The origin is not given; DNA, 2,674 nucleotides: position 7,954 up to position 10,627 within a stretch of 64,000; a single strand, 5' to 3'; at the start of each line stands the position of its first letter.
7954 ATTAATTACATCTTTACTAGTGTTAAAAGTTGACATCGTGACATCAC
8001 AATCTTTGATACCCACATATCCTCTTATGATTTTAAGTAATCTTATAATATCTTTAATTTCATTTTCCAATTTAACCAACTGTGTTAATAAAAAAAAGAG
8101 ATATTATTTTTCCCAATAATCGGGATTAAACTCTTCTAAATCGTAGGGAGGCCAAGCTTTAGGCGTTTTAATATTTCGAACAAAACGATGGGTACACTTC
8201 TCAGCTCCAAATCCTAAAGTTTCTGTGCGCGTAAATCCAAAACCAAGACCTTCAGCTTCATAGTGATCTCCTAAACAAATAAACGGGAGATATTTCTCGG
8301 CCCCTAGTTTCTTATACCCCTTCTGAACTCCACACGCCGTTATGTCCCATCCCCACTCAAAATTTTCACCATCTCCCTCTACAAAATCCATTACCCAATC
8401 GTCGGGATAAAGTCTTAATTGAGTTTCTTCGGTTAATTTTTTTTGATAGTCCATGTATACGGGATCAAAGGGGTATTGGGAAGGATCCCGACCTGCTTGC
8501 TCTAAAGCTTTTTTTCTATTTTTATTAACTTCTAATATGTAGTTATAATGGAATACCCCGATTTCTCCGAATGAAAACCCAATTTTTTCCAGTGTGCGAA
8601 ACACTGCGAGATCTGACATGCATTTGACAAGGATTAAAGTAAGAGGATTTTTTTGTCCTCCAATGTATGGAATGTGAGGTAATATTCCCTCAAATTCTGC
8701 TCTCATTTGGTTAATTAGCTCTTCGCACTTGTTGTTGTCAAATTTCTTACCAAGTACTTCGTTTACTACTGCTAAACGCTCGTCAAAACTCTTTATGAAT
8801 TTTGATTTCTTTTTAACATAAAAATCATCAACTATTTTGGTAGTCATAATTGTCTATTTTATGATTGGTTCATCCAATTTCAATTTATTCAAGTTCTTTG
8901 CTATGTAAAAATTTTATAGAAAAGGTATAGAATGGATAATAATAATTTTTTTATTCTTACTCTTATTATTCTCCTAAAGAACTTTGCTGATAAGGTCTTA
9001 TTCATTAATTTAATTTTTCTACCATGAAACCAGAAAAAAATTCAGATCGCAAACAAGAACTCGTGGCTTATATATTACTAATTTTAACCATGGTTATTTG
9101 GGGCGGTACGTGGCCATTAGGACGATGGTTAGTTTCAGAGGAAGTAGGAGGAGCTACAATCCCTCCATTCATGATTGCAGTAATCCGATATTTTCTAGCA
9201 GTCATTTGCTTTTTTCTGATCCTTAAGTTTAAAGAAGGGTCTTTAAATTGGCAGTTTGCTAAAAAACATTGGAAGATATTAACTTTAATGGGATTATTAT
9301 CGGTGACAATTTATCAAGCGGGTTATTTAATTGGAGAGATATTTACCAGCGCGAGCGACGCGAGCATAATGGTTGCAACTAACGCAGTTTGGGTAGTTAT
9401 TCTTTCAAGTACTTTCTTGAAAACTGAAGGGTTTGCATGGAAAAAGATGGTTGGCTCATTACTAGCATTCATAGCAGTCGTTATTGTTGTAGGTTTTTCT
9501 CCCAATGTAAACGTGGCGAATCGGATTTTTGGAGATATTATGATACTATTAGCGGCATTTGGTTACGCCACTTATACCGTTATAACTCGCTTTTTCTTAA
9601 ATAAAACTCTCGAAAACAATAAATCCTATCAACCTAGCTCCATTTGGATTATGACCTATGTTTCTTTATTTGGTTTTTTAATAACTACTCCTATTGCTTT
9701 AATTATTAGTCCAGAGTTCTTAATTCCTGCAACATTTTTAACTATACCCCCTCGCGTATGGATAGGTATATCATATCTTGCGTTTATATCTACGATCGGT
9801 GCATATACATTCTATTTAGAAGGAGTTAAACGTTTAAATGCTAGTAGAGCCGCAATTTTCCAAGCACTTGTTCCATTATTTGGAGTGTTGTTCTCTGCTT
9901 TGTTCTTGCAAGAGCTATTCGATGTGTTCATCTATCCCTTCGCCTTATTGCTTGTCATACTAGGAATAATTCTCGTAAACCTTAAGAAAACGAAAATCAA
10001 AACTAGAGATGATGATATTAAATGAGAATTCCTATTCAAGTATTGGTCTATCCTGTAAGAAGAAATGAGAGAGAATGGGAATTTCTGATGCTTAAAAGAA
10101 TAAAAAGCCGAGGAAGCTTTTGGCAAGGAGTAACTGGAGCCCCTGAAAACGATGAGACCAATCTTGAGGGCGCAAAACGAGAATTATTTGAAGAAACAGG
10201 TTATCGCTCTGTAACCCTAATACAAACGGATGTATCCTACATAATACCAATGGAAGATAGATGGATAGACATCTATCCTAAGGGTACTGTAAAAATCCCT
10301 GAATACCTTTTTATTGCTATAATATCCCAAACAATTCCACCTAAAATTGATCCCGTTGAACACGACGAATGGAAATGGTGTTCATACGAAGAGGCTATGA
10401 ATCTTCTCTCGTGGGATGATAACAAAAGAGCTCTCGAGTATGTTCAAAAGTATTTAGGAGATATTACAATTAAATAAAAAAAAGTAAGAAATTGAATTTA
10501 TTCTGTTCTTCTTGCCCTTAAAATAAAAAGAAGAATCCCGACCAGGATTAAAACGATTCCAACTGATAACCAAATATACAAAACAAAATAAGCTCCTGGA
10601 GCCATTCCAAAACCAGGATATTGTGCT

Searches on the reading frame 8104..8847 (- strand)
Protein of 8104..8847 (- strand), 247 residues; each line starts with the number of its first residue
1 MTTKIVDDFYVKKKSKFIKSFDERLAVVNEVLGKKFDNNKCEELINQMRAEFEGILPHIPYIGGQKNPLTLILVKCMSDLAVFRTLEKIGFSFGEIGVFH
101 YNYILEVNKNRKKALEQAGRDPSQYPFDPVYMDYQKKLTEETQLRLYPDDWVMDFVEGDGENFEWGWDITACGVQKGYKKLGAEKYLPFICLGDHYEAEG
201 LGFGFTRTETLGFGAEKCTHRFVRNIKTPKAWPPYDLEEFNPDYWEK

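Call 44: search_protein_families(library=pfam, proteins=[window:8104-8847:-], max_evalue=0.00001)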
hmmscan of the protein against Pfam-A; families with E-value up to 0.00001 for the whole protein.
window:8104-8847:- (247 aa): 1 family
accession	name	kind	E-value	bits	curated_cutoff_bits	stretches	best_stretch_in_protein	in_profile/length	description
PF14196.11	ATC_hydrolase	-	9.6e-14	52.8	28.1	1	99-222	28-145/145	L-2-amino-thiazoline-4-carboxylic acid hydrolase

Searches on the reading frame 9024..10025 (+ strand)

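Call 44: search_protein_families(library=pfam, proteins=[window:9024-10025:+], max_evalue=0.00001)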
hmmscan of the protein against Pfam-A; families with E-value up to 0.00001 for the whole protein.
window:9024-10025:+ (333 aa): 1 family
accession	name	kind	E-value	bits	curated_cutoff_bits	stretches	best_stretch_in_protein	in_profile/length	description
PF00892.27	EamA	-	1.9e-34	119.3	28.2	2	169-319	2-134/135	EamA-like transporter family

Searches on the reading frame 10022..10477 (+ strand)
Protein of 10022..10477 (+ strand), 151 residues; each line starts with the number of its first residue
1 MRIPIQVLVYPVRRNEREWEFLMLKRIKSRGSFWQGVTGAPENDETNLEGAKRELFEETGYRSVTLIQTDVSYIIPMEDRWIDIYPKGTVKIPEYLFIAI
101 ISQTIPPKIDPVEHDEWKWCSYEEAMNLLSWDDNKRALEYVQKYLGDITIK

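Call 44: search_protein_families(library=pfam, proteins=[window:10022-10477:+], max_evalue=0.00001)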
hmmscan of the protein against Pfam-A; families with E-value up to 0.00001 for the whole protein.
window:10022-10477:+ (151 aa): 1 family
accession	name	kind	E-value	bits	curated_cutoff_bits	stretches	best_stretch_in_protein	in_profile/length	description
PF00293.34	NUDIX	-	3.2e-17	63.2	21.1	1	6-136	5-129/134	NUDIX domain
